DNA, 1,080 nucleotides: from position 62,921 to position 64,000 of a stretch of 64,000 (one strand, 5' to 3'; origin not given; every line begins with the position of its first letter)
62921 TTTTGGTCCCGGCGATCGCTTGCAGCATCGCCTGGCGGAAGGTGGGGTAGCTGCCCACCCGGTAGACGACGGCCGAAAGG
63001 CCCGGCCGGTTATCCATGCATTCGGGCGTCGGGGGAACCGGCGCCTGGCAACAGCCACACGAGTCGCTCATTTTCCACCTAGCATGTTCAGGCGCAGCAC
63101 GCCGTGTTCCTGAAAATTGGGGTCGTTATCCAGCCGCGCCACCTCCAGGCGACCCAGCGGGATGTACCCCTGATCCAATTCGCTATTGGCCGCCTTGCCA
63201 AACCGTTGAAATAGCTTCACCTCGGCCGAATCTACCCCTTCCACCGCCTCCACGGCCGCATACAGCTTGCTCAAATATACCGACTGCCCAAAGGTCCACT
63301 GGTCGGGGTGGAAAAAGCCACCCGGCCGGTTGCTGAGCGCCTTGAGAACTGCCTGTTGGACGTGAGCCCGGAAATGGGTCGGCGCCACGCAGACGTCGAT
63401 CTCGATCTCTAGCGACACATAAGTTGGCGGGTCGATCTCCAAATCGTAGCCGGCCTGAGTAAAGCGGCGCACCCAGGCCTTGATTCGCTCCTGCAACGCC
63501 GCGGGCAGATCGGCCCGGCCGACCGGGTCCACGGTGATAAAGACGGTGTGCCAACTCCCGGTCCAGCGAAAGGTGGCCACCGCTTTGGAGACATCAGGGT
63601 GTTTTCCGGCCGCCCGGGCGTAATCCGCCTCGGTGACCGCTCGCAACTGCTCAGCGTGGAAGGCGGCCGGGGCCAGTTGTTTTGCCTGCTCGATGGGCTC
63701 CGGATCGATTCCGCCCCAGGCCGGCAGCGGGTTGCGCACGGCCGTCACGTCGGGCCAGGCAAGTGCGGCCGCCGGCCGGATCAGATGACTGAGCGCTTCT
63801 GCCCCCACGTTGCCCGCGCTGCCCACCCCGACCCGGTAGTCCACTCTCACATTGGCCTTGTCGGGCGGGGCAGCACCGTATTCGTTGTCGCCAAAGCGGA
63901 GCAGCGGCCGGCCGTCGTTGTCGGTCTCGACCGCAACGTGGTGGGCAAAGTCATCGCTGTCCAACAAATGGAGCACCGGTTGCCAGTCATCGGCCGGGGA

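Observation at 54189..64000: Distal (baseplate) end of a phage-tail-like contractile injection locus set among housekeeping genes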

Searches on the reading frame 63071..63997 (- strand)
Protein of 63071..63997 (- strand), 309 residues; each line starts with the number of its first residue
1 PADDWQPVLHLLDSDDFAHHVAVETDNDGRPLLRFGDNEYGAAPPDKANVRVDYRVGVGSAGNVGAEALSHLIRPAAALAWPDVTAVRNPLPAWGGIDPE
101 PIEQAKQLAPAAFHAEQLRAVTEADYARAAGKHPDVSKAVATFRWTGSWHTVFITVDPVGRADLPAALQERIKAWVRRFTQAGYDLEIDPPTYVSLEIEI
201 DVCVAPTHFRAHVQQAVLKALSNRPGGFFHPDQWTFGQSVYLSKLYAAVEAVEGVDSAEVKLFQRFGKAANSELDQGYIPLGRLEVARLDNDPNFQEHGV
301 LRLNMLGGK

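Call 7: search_protein_families(library=pfam, proteins=[window:63071-63997:-], max_evalue=0.01)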
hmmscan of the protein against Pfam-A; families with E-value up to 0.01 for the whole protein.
window:63071-63997:- (309 aa): 1 family
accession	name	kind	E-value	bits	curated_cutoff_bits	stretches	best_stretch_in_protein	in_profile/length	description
PF04865.19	Baseplate_J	-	0.00031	20.6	21.1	1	58-223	74-235/255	Baseplate J-like protein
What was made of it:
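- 63068..64000 (-): C-terminal part (at least 309 aa) of baseplate-J paralogue 1 (gpJ1), cut off by the window end. Orthologues are about 800-950 aa. Baseplate_J at 3e-4 (call 7).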

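Call 8: search_protein_families(library=ncbifam, proteins=[window:63071-63997:-], max_evalue=0.01)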
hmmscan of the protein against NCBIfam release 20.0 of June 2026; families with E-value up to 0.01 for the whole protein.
window:63071-63997:- (309 aa): 1 family
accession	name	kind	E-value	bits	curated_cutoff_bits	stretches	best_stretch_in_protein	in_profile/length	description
TIGR02243.1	TIGR02243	equivalog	2.1e-54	185.2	155.8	1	3-263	392-658/659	putative baseplate assembly protein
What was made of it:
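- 63068..64000 (-): TIGR02243 at 2.1e-54, 185.2 bits, above the 155.8 cut-off (call 8).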

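Call 11: find_related_loci(query=window:63071-63997:-, collection=genome_contigs, flank=10000)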
Query window:63071-63997:- (309 aa) in genome_contigs; peptide patterns used: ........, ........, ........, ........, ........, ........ (x = any residue, [..] = any of these).
396 stretches matched a pattern; 342 encode a relative of the query (tblastn E <= 1e-3); the best 80 are kept; 80 distinct loci.
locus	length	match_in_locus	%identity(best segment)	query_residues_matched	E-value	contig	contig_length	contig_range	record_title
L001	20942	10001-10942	78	1-309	8e-164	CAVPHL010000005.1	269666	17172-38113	MAG: uncultured Actinomycetota bacterium isolate MFD09964.bin.2.182 genome assembly, contig: contig_3523, whole genome s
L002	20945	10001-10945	67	1-309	6e-143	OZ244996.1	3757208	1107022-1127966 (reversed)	MAG: Candidatus Promineifilaceae bacterium isolate a52b71a8-f5fb-481c-9e81-0ccf750bba87 genome assembly, chromosome: 2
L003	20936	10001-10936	67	1-309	1e-139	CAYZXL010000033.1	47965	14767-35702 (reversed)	MAG TPA_asm: uncultured Verrucomicrobiota bacterium isolate binchicken_co283_275 genome assembly, contig: NODE_456_lengt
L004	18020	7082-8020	66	2-309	3e-142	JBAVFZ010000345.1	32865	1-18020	MAG: Anaerolineales bacterium isolate MFD06967_ilm_asm_bin4 k127_30537, whole genome shotgun sequence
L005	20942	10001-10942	68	5-309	2e-138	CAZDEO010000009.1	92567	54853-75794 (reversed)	MAG TPA_asm: uncultured Anaerolinea sp. isolate SRP304446_co1_155 genome assembly, contig: NODE_130_length_92567_cov_14.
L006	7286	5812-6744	61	5-309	3e-126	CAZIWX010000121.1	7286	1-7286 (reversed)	MAG TPA_asm: uncultured Lentisphaeria bacterium isolate binchicken_co172_181 genome assembly, contig: NODE_9775_length_7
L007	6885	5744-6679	59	5-309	3e-125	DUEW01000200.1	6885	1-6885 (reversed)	MAG TPA_asm: Anaerolineae bacterium isolate W167 Contig200, whole genome shotgun sequence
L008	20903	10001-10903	64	5-309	6e-124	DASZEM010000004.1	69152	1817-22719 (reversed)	MAG TPA_asm: Thermoanaerobaculia bacterium isolate SMAG_U6494 k141_3692, whole genome shotgun sequence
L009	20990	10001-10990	58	3-309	7e-122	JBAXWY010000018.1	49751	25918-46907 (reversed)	MAG: Methanothrix sp. isolate ELA725 MAG725_18, whole genome shotgun sequence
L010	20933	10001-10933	59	5-309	8e-121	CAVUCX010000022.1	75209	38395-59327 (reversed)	MAG: uncultured Bacteroidetes bacterium isolate MFD02923.bin.2.109 genome assembly, contig: contig_36143, whole genome s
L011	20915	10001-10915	59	4-309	1e-120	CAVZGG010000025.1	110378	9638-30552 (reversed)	MAG: uncultured Thermoleophilaceae bacterium isolate MFD05567.bin.3.543 genome assembly, contig: contig_94954, whole gen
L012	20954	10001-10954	55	4-309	1e-117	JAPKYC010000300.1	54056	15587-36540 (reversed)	MAG: Methanothrix sp. isolate LacPavin_0920_SED2_MAG_52_16 LacPavin_0920_SED2_scaffold_1009706, whole genome shotgun seq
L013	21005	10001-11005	56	2-309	8e-115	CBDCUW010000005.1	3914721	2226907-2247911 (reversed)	MAG: Rubripirellula sp. isolate a1daa49b-fd29-492b-8995-b18c1d2b297f genome assembly, contig: contig_5, whole genome sho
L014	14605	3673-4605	54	4-309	1e-113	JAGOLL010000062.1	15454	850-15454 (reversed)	MAG: Methanothrix sp. isolate Go_SlDig_bin_454 Go_SlDig_11114_length_15454_cov_11.995824, whole genome shotgun sequence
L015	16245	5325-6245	58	5-309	6e-112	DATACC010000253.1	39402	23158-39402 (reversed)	MAG TPA_asm: Thermoanaerobaculia bacterium isolate SMAG_U6714 k141_452311, whole genome shotgun sequence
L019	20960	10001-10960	56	5-309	2e-106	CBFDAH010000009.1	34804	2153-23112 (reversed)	MAG TPA_asm: uncultured Syntrophobacterales bacterium isolate SRR26215690_maxbin2_23 genome assembly, contig: ERZ2507347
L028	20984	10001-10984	50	5-309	3e-97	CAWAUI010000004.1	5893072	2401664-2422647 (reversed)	MAG: Thermoanaerobaculaceae bacterium isolate MFD09730.bin.2.32 genome assembly, contig: contig_588, whole genome shotgu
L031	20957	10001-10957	52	5-309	1e-96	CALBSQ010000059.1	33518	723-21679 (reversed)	MAG TPA_asm: uncultured Chloroflexi bacterium isolate SRR5457059_bin.8_CONCOCT_v1.1_MAG genome assembly, contig: ERZ7950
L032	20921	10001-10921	50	2-309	2e-96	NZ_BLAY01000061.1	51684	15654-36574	Microseira wollei NIES-4236 sequence061, whole genome shotgun sequence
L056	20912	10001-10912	49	5-309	4e-90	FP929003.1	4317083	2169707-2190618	Candidatus Nitrospira defluvii chromosome, complete genome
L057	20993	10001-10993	49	5-309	8e-90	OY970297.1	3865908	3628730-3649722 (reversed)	MAG: uncultured Alphaproteobacteria bacterium isolate MFD05747.bin.2.145 genome assembly, chromosome: 1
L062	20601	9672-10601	51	5-308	1e-89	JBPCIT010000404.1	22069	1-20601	MAG: Longimicrobiaceae bacterium isolate TH_ant_mag_7 S1Ck127_8835580_flag_1_multi_7.9968_len_22069, whole genome shotgu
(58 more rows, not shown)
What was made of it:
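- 63068..64000 (-): 78% identical to L001 and 67% to L002 (call 11).
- Closest known: eCIS loci with a Tail_P2_I-type baseplate and eBAP5. Different: The relatives found here span Chloroflexota, Nitrospirota, Verrucomicrobiota, Acidobacteriota, Cyanobacteriota, Pseudomonadota and Methanothrix (call 11).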

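Call 14: search_protein_families(library=pfam, proteins=[L002:41-982:+, L002:982-3144:+, L002:3267-4904:+, L002:4916-5590:+, L002:5612-5923:+, L002:5996-7093:+, L002:7136-7849:+, L002:8049-8525:+, L002:8528-10948:+, L002:13545-15662:+], max_evalue=0.01)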
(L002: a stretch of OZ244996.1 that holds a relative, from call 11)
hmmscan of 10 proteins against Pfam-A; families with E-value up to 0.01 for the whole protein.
L002:41-982:+ (313 aa): 2 families
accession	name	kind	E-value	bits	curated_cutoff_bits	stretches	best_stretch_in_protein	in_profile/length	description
PF14065.11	Pvc16_N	-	1.9e-18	67.3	27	1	2-109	85-179/180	Pvc16 N-terminal domain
PF01833.30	TIG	-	2.8e-10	40.5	20.9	1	235-308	9-80/84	IPT/TIG domain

L002:982-3144:+ (720 aa): 5 families
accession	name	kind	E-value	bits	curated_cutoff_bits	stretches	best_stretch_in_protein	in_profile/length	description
PF00004.35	AAA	-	1.5e-26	93.8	21.2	1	503-626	2-129/131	ATPase family associated with various cellular activities (AAA)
PF22977.2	WHD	-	7e-26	91.7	27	1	17-230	18-220/221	Winged helix domain, variant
PF13401.12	AAA_22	-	0.0017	19.1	27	0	503-534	9-43/130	AAA domain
PF16326.10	ABC_tran_CTD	-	0.0031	18.1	32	0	72-104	32-64/69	ABC transporter C-terminal domain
PF07724.20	AAA_2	-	0.0039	17.7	27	1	500-567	4-85/166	AAA domain (Cdc48 subfamily)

L002:3267-4904:+ (545 aa): 2 families
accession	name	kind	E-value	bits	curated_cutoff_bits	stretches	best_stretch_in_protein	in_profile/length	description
PF13699.11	eCIS_core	-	8.3e-28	96.8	22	1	219-296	1-78/79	eCIS core domain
PF06037.17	DUF922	-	2.4e-05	24.9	27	1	447-499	87-142/153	Bacterial protein of unknown function (DUF922)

L002:4916-5590:+ (224 aa): 0 families

L002:5612-5923:+ (103 aa): 0 families

L002:5996-7093:+ (365 aa): 1 family
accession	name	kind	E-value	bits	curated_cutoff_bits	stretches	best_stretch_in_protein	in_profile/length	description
PF05954.17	Phage_GPD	-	1.2e-06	28.4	30.1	1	99-343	61-303/305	Phage tail baseplate hub (GPD)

L002:7136-7849:+ (237 aa): 1 family
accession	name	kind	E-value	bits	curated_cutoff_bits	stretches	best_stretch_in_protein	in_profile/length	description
PF04717.18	Phage_base_V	-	3e-25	88.8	23.8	1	23-97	1-75/75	Type VI secretion system/phage-baseplate injector OB domain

L002:8049-8525:+ (158 aa): 1 family
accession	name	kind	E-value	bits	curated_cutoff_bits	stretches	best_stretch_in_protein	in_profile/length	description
PF04965.19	GPW_gp25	-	5.7e-17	61.7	27.2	1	57-143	3-94/96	Baseplate wedge protein gp25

L002:8528-10948:+ (806 aa): 0 families

L002:13545-15662:+ (705 aa): 0 families

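Call 15: search_protein_families(library=ncbifam, proteins=[L002:41-982:+, L002:982-3144:+, L002:3267-4904:+, L002:4916-5590:+, L002:5612-5923:+, L002:5996-7093:+, L002:7136-7849:+, L002:8049-8525:+, L002:8528-10948:+, L002:13545-15662:+], max_evalue=0.01)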
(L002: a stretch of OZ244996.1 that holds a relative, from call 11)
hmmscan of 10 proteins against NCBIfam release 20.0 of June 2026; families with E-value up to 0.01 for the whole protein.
L002:41-982:+ (313 aa): 1 family
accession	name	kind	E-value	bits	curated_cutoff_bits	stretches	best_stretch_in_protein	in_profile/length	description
NF058597.1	CoaZ_rpt_PGGG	domain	0.0033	17.4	30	1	152-210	17-75/88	choice-of-anchor Z repeating domain-containing protein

L002:982-3144:+ (720 aa): 16 families
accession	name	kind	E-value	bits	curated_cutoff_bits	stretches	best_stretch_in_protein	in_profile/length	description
NF042959.1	IteA_antiphage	equivalog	4.8e-30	104.9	510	1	502-671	128-298/367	anti-phage ATPase IteA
NF003069.1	PRK03992.1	subfamily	4.4e-23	82.1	500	1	502-694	168-370/379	proteasome-activating nucleotidase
TIGR01242.2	TIGR01242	subfamily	4.5e-22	78.5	500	1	502-695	151-354/362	proteasome-activating nucleotidase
NF047748.1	PrtsmActNtasePan1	equivalog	2.9e-21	75.9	750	1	502-690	185-383/405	proteasome-activating nucleotidase Pan1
NF041006.2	cell_div_CdvC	equivalog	2.1e-20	73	650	1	498-670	135-315/370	cell division protein CdvC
TIGR01243.1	CDC48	subfamily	1.6e-18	66.4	802.65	1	457-636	176-353/733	CDC48 family AAA ATPase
NF047747.1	PrtsmActNtasePan2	equivalog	1.8e-18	67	700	1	502-690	188-386/397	proteasome-activating nucleotidase Pan2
TIGR01241.2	FtsH_fam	equivalog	8.8e-15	54.5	600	1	493-697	193-403/598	ATP-dependent zinc metalloprotease FtsH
NF008004.0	PRK10733.1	equivalog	2.6e-11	42.2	1008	1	502-686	188-382/644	ATP-dependent zinc metalloprotease FtsH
TIGR03922.1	T7SS_EccA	equivalog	1.3e-10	40.5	466.65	1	502-614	315-430/557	type VII secretion AAA-ATPase EccA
TIGR03689.1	pup_AAA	equivalog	1.6e-08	33.8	504.75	1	495-648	214-384/512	proteasome ATPase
TIGR02880.1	cbbX_cfxQ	equivalog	5.9e-06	25.8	459.25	1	500-636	59-200/284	CbbX protein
TIGR02881.1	spore_V_K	equivalog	2.4e-05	23.5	422.95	1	501-637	44-184/261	stage V sporulation protein K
NF003229.0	PRK04195.1-5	equivalog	6.2e-05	21.9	280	1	499-572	44-118/413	replication factor C large subunit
TIGR02639.1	ClpA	equivalog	0.00015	20.1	993.15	0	501-535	489-523/734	ATP-dependent Clp protease ATP-binding subunit ClpA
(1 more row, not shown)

L002:3267-4904:+ (545 aa): 0 families

L002:4916-5590:+ (224 aa): 0 families

L002:5612-5923:+ (103 aa): 0 families

L002:5996-7093:+ (365 aa): 3 families
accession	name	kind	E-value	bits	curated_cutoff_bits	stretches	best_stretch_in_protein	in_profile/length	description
NF033848.1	VgrG_rel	hypoth_equivalog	4.1e-11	41.9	275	1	72-350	66-346/547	VgrG-related protein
TIGR03361.1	VI_Rhs_Vgr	subfamily_domain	0.00058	18.6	186.35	1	104-183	85-164/513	type VI secretion system tip protein TssI/VgrG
TIGR01646.1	vgr_GE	subfamily_domain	0.00092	18.3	121.8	1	81-183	54-154/480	type VI secretion system tip protein VgrG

L002:7136-7849:+ (237 aa): 2 families
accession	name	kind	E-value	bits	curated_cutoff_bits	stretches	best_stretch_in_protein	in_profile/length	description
NF033848.1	VgrG_rel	hypoth_equivalog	6.9e-14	51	275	1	9-150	364-511/547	VgrG-related protein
TIGR01646.1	vgr_GE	subfamily_domain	3.5e-05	23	121.8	1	33-94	362-427/480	type VI secretion system tip protein VgrG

L002:8049-8525:+ (158 aa): 0 families

L002:8528-10948:+ (806 aa): 1 family
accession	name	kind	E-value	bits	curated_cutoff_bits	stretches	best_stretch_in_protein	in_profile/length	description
TIGR02243.1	TIGR02243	equivalog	9.8e-81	272.2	155.8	2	485-758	380-656/659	putative baseplate assembly protein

L002:13545-15662:+ (705 aa): 1 family
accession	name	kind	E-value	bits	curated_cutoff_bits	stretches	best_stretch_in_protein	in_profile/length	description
TIGR02242.1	tail_TIGR02242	domain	3.5e-05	23.9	51.85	1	11-121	3-112/131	phage tail protein domain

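Call 21: find_homologous_proteins(query=L002:982-3144:+, max_evalue=1e-30)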
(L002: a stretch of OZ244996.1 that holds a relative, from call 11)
Query L002:982-3144:+ (720 aa): 108 proteins with E <= 1e-30 among 8000 candidates.
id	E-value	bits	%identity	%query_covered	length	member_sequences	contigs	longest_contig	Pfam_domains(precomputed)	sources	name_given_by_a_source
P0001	0.0e+0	1615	100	100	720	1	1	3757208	PF22977.3,PF00004.36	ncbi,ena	-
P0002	1.9e-212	726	51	98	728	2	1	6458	PF22977.3,PF13671.13,PF00004.36,PF13191.13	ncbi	-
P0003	1.5e-208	713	50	99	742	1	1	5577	PF22977.3,PF00004.36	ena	-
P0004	5.6e-198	678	49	94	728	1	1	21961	PF22977.3,PF00004.36,PF13191.13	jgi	jgi:ATP-dependent 26S proteasome regulatory subunit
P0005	1.9e-197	676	49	98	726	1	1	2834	PF22977.3,PF00004.36,PF13191.13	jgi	jgi:ATP-dependent 26S proteasome regulatory subunit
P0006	1.0e-194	667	48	98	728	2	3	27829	PF22977.3,PF00004.36,PF20720.4,PF13191.13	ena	-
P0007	3.4e-194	665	48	98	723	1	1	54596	PF22977.3,PF00004.36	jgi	jgi:ATP-dependent 26S proteasome regulatory subunit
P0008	2.4e-192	659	47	100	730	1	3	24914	PF22977.3,PF00004.36,PF20720.4,PF13191.13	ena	-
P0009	3.7e-192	659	48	98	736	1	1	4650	PF22977.3,PF13671.13,PF00004.36,PF13191.13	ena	-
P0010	1.7e-190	653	45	98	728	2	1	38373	PF22977.3,PF00004.36,PF07728.21,PF20720.4,PF13191.13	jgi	jgi:hypothetical protein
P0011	4.2e-190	652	47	98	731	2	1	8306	PF22977.3,PF13671.13,PF00004.36,PF07728.21,PF20720.4,PF13191.13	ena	-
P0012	1.3e-189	650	48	98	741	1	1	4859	PF22977.3,PF00004.36,PF13401.13,PF13238.13,PF20720.4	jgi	jgi:SpoVK/Ycf46/Vps4 family AAA+-type ATPase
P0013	2.0e-189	650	47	98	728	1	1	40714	PF22977.3,PF13521.13,PF13671.13,PF00004.36,PF13401.13,PF13238.13,PF05496.19,PF07728.21,PF20720.4,PF13191.13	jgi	jgi:AAA+ superfamily predicted ATPase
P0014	1.3e-188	647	46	99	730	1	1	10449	PF22977.3,PF13671.13,PF00004.36,PF13401.13,PF13238.13,PF07728.21,PF20720.4,PF13191.13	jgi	jgi:SpoVK/Ycf46/Vps4 family AAA+-type ATPase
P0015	1.7e-188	646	47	94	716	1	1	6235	PF22977.3,PF00004.36,PF13401.13,PF13191.13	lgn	-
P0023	9.8e-185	634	46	98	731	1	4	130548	PF22977.3,PF00004.36,PF13191.13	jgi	jgi:hypothetical protein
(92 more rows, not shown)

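Call 24: find_encoding_contigs(protein=P0001, flank=10000, max_places=2)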
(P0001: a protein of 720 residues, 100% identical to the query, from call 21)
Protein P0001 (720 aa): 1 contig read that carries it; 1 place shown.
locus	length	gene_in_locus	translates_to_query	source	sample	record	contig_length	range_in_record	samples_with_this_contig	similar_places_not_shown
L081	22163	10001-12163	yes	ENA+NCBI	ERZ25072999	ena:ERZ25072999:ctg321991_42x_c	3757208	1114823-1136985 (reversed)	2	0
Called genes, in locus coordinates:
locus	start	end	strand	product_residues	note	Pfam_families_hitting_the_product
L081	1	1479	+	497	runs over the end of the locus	PF08811:DUF1800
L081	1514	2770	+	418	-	PF07394:DUF1501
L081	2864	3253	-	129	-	PF03400:DDE_Tnp_IS1 (weak)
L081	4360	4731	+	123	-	-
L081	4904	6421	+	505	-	PF04984:Phage_sheath_1 (faint), PF17482:Phage_sheath_1C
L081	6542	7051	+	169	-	PF06841:Phage_T4_gp19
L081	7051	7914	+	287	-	PF12322:T4_baseplate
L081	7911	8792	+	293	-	-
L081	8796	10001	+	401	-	PF14065:Pvc16_N, PF01833:TIG (weak)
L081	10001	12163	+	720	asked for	PF22977:WHD, PF00004:AAA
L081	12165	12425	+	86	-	-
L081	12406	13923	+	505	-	PF13699:eCIS_core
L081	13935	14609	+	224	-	-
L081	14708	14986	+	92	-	-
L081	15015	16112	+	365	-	PF05954:Phage_GPD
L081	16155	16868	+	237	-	PF04717:Phage_base_V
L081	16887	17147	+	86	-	-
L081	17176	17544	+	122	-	PF04965:GPW_gp25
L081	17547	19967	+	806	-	-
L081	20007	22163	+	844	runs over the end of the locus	-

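Call 33: search_protein_families(library=pfam, proteins=[L002:13545-15662:+, L009:13512-15731:+, L056:13755-15836:+], max_evalue=10)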
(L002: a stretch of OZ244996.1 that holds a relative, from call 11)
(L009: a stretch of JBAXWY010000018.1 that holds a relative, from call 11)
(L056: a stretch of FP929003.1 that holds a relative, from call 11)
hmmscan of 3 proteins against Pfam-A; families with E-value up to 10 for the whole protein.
L002:13545-15662:+ (705 aa): 1 family
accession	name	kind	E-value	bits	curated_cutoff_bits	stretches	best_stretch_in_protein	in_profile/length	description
PF10076.14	Phage_Mu_Gp48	-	0.016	15.4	37.4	1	20-129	15-117/150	Bacteriophage Mu-like, Gp48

L009:13512-15731:+ (739 aa): 2 families
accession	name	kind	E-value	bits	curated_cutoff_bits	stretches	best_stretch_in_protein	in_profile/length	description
PF21748.3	UPF0150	-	0.081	13.3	27.3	1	365-401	16-52/64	UPF0150-like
PF09684.15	Tail_P2_I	-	0.092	13.1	20.6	1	32-128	12-100/139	Phage tail protein (Tail_P2_I)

L056:13755-15836:+ (693 aa): 4 families
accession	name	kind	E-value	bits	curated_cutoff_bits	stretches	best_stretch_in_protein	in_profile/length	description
PF10076.14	Phage_Mu_Gp48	-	0.0076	16.5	37.4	1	8-134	3-116/150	Bacteriophage Mu-like, Gp48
PF09684.15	Tail_P2_I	-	0.13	12.6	20.6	1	79-127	56-100/139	Phage tail protein (Tail_P2_I)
PF24549.1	DUF7602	-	0.16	12.4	27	1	31-53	9-31/89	Domain of unknown function (DUF7602)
PF24793.1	GINT1_N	-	0.16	11.4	27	1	256-290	71-105/304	Glucosamine inositolphosphorylceramide transferase 1, N-terminal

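Call 52: search_protein_families(library=pfam, proteins=[L057:4899-5558:+, L028:5767-6096:+, L032:7591-7914:+, L019:7659-7952:+, L031:19159-19695:+, L062:2241-2507:+, L081:4360-4731:+, L081:7051-7914:+, L081:7911-8792:+, L081:16887-17147:+], max_evalue=0.1)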
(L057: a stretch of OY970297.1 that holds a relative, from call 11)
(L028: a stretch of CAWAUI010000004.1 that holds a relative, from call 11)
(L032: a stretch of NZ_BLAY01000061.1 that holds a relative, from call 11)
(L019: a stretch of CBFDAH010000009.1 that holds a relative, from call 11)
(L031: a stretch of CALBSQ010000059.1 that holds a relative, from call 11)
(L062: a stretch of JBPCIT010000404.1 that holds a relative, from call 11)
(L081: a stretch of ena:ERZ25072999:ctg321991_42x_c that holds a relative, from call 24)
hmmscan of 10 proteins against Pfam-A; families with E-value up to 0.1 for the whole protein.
L057:4899-5558:+ (219 aa): 1 family
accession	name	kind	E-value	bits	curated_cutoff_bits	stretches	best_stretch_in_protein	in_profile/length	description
PF19266.4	CIS_tube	-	2.6e-05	24.5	27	1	30-174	23-148/158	Contractile injection system tube protein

L028:5767-6096:+ (109 aa): 0 families

L032:7591-7914:+ (107 aa): 1 family
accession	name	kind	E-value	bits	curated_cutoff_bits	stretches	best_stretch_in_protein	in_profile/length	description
PF14107.11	DUF4280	-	4.3e-08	34.2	26.3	1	8-98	3-105/109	Domain of unknown function (DUF4280)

L019:7659-7952:+ (97 aa): 0 families

L031:19159-19695:+ (178 aa): 0 families

L062:2241-2507:+ (88 aa): 0 families

L081:4360-4731:+ (123 aa): 0 families

L081:7051-7914:+ (287 aa): 4 families
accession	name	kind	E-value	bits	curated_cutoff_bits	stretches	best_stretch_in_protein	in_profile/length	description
PF12322.14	T4_baseplate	-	3.8e-11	43.5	24.5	1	75-234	60-218/219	T4 bacteriophage base plate protein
PF10109.15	Phage_TAC_7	-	0.0016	18.9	25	0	15-40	2-27/79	Phage tail assembly chaperone proteins, E, or 41 or 14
PF20546.3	DUF6760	-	0.002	18.6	27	1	242-274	7-39/89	Family of unknown function (DUF6760)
PF24441.1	DUF7560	-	0.032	14.4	27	1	110-125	6-21/44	Family of unknown function (DUF7560)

L081:7911-8792:+ (293 aa): 0 families

L081:16887-17147:+ (86 aa): 0 families

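Call 68: find_encoding_contigs(protein=P0007, flank=10000, max_places=1)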
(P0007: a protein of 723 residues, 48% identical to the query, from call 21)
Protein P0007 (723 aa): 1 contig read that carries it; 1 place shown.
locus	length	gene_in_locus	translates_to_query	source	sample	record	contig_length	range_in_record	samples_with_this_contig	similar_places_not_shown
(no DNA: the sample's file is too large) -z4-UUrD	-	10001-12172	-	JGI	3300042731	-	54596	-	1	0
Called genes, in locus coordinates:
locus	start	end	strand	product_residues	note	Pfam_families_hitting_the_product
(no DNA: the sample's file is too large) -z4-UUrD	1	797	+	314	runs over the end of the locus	PF12770:CHAT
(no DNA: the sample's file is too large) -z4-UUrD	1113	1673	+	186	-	PF00719:Pyrophosphatase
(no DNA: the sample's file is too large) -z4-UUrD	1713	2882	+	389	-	PF07690:MFS_1, PF03092:BT1, PF03209:PUCC, PF07690:MFS_1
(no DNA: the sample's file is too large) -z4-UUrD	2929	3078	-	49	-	-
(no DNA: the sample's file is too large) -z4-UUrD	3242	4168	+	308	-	PF03704:BTAD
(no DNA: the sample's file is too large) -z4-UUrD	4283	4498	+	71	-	-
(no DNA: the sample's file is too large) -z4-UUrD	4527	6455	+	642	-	PF04984:Phage_sheath_1, PF17482:Phage_sheath_1C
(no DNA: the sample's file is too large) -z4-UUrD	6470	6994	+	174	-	PF06841:Phage_T4_gp19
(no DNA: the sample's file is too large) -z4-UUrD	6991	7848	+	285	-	PF12322:T4_baseplate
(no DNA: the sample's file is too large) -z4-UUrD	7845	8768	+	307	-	-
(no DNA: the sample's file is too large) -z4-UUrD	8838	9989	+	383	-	PF14065:Pvc16_N, PF01833:TIG (faint)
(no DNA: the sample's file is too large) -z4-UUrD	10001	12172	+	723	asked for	PF22977:WHD, PF00004:AAA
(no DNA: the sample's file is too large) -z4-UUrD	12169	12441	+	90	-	-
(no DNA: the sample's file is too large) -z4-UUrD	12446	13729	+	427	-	PF13699:eCIS_core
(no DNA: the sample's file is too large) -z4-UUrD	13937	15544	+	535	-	PF13699:eCIS_core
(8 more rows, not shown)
